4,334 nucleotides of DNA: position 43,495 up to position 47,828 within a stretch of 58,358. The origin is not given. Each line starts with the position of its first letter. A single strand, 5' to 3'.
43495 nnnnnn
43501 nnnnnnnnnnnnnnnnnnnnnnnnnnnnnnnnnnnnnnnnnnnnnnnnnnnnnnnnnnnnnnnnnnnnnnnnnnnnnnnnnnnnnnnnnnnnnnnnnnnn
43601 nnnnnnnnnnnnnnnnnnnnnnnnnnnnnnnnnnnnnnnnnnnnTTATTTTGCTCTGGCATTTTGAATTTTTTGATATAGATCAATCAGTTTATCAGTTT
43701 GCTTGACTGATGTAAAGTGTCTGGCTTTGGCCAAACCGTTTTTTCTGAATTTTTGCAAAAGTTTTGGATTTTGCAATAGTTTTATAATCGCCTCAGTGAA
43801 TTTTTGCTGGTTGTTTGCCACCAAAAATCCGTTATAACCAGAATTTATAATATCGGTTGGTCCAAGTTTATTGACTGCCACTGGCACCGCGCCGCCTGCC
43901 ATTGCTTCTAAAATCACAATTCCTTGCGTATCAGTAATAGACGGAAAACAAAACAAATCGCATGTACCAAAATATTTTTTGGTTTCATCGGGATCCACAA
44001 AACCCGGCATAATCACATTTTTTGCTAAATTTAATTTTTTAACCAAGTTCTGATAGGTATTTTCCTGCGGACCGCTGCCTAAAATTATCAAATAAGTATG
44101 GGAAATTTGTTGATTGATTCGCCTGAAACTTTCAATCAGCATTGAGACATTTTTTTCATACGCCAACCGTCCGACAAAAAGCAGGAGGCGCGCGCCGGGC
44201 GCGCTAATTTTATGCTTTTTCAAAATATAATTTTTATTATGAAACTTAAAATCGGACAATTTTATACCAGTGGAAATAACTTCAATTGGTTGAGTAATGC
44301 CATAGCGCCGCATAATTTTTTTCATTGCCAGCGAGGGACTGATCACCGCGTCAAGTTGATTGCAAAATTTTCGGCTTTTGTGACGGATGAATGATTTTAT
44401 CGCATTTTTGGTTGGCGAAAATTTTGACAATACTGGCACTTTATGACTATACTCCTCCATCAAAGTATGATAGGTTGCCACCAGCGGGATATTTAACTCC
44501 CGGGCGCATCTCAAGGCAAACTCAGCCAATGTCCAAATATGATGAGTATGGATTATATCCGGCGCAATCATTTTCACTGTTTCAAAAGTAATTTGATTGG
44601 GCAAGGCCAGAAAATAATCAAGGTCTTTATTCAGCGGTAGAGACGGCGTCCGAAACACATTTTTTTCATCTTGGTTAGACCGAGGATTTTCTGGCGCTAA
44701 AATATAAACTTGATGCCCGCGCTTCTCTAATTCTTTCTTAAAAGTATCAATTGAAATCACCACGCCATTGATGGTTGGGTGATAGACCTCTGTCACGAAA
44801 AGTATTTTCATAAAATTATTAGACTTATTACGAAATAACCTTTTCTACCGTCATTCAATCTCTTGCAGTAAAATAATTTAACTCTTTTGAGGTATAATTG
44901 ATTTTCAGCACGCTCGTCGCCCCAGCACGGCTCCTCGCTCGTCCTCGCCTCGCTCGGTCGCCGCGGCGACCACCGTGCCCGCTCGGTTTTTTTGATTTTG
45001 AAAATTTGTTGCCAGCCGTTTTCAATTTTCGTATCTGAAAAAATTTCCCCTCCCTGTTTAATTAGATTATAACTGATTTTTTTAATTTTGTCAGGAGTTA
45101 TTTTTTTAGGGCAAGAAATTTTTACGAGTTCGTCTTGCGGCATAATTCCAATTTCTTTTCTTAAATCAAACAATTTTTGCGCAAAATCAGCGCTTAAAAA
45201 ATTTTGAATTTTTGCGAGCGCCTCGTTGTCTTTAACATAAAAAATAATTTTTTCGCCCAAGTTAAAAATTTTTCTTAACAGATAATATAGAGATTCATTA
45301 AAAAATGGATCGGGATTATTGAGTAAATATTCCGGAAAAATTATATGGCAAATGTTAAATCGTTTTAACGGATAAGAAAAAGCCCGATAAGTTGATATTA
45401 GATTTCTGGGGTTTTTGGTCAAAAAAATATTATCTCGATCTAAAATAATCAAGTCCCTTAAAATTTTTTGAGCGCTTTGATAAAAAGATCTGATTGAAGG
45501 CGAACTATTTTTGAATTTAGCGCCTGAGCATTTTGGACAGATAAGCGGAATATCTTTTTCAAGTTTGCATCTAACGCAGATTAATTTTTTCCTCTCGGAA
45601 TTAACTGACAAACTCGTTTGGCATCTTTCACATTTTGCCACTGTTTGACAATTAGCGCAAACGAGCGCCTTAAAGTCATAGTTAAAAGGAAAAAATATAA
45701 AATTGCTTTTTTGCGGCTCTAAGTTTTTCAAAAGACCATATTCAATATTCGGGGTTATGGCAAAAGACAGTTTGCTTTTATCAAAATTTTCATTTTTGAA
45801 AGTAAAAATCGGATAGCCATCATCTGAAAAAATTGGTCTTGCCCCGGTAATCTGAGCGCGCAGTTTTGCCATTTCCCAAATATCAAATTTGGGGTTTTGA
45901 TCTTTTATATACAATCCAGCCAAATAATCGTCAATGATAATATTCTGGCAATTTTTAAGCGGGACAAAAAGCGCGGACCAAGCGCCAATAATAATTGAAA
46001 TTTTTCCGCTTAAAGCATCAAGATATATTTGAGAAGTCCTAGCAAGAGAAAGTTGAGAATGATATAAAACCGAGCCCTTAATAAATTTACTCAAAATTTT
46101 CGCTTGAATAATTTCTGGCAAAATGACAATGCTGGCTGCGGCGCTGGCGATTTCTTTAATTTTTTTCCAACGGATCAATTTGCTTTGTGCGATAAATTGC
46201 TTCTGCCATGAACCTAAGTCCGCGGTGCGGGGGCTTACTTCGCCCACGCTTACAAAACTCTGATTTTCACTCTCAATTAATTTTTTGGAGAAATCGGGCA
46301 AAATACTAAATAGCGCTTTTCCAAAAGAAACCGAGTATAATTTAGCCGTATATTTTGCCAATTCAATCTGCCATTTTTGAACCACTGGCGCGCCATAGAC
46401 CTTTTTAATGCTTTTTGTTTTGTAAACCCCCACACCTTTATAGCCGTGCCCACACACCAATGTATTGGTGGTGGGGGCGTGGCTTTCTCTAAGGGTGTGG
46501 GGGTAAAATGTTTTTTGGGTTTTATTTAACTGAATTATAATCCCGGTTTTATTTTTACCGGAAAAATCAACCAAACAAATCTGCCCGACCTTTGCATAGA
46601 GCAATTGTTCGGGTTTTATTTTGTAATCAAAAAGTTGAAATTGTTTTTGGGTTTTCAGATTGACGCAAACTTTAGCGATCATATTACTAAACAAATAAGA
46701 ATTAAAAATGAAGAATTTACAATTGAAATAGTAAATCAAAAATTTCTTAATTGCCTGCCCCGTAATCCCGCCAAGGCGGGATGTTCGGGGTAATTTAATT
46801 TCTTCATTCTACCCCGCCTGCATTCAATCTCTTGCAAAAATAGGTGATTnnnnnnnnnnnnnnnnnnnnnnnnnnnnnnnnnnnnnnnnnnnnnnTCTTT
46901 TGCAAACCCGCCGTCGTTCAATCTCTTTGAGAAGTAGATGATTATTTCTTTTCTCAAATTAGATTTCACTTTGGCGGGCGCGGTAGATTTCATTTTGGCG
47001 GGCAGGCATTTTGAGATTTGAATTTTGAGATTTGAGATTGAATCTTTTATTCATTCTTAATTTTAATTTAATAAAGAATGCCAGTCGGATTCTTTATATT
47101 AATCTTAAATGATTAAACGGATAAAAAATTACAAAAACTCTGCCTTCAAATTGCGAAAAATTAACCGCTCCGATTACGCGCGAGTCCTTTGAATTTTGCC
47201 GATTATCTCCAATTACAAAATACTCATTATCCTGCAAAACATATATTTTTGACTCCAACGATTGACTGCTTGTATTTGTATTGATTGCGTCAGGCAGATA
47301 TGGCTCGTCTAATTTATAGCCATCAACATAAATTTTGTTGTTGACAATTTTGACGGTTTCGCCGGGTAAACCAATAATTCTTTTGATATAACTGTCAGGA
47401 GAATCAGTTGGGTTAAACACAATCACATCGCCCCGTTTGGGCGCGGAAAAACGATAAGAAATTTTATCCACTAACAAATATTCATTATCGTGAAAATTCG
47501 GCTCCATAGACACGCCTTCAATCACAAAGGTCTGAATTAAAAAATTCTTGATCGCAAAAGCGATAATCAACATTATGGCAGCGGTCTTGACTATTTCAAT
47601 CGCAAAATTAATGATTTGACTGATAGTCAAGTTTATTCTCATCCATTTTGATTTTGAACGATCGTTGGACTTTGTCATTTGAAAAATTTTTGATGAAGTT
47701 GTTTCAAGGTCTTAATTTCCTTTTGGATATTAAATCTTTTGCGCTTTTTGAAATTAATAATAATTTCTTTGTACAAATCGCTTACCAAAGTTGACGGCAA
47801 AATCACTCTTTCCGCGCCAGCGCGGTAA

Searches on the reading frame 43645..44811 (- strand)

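Call 15: search_protein_families(library=pfam, proteins=[window:43645-44811:-], max_evalue=0.001)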
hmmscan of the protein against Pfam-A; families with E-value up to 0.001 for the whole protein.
window:43645-44811:- (388 aa): 5 families
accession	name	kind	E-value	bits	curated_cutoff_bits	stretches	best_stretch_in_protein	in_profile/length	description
PF00534.26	Glycos_transf_1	-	4.2e-42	144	26.4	1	205-359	13-169/172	Glycosyl transferases group 1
PF13692.12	Glyco_trans_1_4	-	4e-33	115.1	27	1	208-348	2-142/142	Glycosyl transferases group 1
PF13439.12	Glyco_transf_4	-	1.1e-32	113.9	28.5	1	14-186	1-169/170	Glycosyltransferase Family 4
PF13579.12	Glyco_trans_4_4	-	7.6e-14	52.8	29.7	1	24-181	10-157/158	Glycosyl transferase 4-like domain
PF13477.12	Glyco_trans_4_2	-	0.00015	22.4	23.4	1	25-118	17-111/139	Glycosyl transferase 4-like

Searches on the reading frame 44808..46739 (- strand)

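Call 82: search_protein_families(library=pfam, proteins=[window:44808-46739:-], max_evalue=0.001)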
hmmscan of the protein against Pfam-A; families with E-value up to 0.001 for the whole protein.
window:44808-46739:- (643 aa): 1 family
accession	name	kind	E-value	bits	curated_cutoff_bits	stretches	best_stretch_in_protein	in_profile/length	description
PF17764.6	PriA_3primeBD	-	2.8e-10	40.4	22.7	1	23-148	1-96/96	3'DNA-binding domain (3'BD)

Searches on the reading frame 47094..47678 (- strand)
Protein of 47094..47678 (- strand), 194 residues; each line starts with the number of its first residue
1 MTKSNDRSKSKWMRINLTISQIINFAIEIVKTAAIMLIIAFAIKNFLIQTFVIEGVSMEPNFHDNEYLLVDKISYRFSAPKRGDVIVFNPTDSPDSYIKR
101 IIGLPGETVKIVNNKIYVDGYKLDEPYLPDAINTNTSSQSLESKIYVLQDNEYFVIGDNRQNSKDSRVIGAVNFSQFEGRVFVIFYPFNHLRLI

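Call 82: search_protein_families(library=pfam, proteins=[window:47094-47678:-], max_evalue=0.001)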
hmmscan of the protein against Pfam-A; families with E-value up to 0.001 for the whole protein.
window:47094-47678:- (194 aa): 2 families
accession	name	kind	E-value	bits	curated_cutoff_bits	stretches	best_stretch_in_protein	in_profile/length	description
PF10502.14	Peptidase_S26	-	7.1e-48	163.2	22.9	1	27-186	2-168/168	Signal peptidase, peptidase S26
PF00717.28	Peptidase_S24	-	2.1e-05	24.6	23.3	1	52-112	39-92/116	Peptidase S24-like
